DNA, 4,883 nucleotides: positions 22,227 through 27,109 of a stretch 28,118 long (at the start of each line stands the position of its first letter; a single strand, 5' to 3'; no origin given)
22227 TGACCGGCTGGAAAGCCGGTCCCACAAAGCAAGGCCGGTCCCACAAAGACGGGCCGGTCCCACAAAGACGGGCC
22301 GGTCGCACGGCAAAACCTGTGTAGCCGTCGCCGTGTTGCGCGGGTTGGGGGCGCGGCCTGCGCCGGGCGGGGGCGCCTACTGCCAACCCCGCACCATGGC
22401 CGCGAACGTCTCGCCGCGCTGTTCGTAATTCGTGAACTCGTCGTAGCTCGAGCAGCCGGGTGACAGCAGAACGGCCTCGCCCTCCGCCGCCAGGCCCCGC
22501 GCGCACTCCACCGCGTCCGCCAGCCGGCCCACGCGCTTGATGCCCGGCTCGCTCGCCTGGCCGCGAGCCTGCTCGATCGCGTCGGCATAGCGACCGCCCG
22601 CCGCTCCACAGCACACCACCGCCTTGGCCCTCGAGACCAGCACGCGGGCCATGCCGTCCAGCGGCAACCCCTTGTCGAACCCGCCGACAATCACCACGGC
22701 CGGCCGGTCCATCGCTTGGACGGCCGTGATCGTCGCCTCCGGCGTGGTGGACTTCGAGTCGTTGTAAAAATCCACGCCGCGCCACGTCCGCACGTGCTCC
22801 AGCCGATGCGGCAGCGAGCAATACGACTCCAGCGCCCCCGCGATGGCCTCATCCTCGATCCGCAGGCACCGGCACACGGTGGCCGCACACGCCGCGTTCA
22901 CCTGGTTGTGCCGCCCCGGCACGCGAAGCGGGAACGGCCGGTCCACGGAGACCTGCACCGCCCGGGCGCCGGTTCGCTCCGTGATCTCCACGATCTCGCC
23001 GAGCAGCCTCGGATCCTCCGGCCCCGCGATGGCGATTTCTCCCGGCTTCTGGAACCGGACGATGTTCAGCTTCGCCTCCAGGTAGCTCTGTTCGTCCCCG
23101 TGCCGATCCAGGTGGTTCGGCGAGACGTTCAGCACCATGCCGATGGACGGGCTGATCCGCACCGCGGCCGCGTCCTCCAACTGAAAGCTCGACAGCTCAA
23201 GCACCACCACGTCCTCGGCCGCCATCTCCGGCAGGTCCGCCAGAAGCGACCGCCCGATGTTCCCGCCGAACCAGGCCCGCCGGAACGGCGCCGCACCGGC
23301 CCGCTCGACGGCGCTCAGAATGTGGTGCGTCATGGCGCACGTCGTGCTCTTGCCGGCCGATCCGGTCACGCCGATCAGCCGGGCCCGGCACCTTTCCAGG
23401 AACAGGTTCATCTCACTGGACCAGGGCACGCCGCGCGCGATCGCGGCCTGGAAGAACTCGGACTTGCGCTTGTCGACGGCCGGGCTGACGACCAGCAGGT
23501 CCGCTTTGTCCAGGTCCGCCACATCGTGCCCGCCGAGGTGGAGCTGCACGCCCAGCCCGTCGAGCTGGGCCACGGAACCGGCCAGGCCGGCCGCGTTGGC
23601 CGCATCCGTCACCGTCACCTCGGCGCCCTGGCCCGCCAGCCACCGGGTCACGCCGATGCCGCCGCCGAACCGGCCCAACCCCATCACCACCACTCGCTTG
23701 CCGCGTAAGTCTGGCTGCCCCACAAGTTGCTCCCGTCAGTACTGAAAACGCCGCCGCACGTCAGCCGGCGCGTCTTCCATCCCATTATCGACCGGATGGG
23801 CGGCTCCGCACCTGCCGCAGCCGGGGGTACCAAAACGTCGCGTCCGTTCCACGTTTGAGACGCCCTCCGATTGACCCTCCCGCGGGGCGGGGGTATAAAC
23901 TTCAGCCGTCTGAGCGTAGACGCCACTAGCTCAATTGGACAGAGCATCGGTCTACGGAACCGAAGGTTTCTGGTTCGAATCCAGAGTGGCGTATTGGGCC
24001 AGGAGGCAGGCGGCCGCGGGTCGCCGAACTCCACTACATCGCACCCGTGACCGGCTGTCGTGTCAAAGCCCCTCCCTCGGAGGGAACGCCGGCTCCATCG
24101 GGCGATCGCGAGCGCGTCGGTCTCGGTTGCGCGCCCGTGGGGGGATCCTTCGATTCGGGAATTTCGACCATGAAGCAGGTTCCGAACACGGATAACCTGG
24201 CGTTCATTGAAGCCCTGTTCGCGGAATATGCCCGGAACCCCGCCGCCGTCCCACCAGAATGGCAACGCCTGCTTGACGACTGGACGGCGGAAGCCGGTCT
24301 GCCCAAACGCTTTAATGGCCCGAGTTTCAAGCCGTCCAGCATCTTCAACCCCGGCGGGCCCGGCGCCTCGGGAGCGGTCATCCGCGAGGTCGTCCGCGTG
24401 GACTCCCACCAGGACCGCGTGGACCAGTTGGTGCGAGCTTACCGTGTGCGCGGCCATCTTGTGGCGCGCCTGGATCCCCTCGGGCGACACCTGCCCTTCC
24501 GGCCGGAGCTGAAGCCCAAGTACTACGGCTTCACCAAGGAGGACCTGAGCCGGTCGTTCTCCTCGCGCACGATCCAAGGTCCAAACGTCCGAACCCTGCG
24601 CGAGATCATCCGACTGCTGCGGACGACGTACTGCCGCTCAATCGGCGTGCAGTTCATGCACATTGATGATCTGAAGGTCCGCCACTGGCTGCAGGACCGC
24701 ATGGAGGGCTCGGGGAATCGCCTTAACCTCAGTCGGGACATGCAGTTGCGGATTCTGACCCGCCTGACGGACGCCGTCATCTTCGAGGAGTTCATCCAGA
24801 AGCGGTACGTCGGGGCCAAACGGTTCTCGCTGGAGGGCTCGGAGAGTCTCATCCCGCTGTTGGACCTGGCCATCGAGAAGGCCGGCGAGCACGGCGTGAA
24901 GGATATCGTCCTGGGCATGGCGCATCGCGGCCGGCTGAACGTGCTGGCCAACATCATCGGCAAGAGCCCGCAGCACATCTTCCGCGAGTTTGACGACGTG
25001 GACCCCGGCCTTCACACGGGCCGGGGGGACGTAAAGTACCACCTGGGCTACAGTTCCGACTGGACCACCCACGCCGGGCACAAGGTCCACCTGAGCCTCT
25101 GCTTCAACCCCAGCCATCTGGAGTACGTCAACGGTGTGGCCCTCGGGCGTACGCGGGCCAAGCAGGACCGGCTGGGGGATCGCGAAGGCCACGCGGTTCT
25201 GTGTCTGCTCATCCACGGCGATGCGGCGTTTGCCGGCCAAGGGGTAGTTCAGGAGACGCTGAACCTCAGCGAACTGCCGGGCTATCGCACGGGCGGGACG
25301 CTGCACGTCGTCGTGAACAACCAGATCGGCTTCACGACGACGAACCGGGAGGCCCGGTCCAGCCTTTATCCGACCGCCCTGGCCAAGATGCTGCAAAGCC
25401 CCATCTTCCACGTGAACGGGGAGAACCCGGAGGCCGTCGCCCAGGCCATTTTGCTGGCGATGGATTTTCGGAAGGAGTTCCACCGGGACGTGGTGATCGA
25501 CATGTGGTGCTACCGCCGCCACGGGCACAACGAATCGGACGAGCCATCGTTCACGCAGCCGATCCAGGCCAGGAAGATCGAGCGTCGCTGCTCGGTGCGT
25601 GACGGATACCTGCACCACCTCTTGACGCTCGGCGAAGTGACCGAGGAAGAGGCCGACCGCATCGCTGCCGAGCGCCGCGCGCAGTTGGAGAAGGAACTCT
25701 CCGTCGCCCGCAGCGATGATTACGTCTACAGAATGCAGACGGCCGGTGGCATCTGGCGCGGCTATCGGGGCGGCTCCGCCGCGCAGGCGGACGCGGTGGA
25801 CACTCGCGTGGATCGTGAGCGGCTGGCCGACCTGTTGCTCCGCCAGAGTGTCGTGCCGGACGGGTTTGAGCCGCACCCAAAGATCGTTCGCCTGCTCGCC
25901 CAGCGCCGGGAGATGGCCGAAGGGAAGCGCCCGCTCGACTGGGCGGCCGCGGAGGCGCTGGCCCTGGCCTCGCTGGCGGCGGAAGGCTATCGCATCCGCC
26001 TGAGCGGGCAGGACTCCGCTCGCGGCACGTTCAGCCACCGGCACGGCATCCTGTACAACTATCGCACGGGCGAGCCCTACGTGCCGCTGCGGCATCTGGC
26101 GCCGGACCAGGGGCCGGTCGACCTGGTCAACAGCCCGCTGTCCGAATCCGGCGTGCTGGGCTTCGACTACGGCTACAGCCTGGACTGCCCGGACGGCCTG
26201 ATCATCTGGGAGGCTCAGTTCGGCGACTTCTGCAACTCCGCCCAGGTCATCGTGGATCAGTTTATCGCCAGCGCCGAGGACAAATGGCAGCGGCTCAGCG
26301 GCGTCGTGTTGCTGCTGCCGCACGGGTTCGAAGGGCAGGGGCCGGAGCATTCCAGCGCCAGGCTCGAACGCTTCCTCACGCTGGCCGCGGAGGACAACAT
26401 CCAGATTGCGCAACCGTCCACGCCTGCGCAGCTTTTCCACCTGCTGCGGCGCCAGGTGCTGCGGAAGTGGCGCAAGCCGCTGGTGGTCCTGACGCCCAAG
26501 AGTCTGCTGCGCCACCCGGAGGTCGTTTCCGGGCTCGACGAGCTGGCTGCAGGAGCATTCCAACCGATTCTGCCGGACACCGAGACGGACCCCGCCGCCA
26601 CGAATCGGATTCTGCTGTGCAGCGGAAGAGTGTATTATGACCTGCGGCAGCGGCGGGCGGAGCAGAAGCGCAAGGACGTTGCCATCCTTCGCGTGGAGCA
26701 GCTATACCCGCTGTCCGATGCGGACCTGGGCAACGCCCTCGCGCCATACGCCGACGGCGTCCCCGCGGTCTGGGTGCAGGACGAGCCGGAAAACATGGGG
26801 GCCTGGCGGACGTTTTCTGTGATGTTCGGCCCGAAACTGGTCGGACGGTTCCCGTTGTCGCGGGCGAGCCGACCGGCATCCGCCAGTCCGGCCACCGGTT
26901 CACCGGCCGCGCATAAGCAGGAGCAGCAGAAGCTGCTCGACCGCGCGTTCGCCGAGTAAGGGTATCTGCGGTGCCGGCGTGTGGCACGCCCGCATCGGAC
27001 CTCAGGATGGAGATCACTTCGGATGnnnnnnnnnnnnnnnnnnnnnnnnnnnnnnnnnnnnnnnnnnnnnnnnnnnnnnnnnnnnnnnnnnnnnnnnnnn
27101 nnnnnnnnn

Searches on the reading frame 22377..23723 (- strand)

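Call 8: search_protein_families(library=pfam, proteins=[window:22377-23723:-], max_evalue=0.01)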
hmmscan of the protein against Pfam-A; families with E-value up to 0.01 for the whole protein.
window:22377-23723:- (448 aa): 3 families
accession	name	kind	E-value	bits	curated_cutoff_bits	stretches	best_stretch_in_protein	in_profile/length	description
PF08245.18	Mur_ligase_M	-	8.5e-22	78.5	24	1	119-259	1-146/200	Mur ligase middle domain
PF02875.26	Mur_ligase_C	-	1.6e-11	45.6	28.4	1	306-422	1-125/127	Mur ligase, glutamate ligase domain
PF21799.2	MurD-like_N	-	2.9e-11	43.9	27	1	9-100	1-85/88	Mur ligase MurD-like, N-terminal domain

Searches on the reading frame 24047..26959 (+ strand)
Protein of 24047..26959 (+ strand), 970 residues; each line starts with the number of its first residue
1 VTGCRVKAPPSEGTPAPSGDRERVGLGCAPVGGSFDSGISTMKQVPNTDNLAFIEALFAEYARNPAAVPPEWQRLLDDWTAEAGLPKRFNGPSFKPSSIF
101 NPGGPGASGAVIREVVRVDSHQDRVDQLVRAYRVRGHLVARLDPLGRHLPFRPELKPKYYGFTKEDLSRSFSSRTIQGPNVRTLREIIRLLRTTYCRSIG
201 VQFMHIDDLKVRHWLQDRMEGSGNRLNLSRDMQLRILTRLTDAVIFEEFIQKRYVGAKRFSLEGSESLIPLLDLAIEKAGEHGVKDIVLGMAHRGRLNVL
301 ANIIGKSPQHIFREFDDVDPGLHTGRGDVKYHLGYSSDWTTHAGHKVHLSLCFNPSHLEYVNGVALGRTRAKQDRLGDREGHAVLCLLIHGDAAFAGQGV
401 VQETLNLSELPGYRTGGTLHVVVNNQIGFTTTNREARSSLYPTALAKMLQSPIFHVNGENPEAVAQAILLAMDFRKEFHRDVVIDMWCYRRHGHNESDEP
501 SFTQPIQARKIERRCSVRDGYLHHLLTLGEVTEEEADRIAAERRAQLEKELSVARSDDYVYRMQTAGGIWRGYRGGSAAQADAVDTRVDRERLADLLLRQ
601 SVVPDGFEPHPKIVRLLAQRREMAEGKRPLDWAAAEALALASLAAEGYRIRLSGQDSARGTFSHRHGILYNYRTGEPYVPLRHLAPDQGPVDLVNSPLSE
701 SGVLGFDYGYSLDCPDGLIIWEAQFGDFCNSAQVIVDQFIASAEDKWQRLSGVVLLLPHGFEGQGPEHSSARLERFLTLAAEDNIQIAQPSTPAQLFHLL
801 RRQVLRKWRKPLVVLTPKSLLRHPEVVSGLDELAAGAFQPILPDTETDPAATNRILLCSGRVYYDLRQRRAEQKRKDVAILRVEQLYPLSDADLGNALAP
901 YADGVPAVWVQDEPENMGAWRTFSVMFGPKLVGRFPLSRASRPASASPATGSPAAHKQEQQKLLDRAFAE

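Call 8: search_protein_families(library=pfam, proteins=[window:24047-26959:+], max_evalue=0.01)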
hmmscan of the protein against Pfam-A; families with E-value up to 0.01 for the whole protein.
window:24047-26959:+ (970 aa): 4 families
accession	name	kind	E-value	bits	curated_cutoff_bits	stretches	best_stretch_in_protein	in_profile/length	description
PF00676.26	E1_dh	-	1.4e-49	169.1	22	1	246-557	9-294/300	Dehydrogenase E1 component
PF02779.29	Transket_pyr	-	8.2e-45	153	27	1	629-822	2-173/174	Transketolase, pyrimidine binding domain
PF16870.10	OxoGdeHyase_C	-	1.7e-38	132.2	27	1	828-968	2-151/151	2-oxoglutarate dehydrogenase C-terminal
PF16078.10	2-oxogl_dehyd_N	-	2.1e-06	27.6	27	1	47-77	5-35/41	2-oxoglutarate dehydrogenase N-terminus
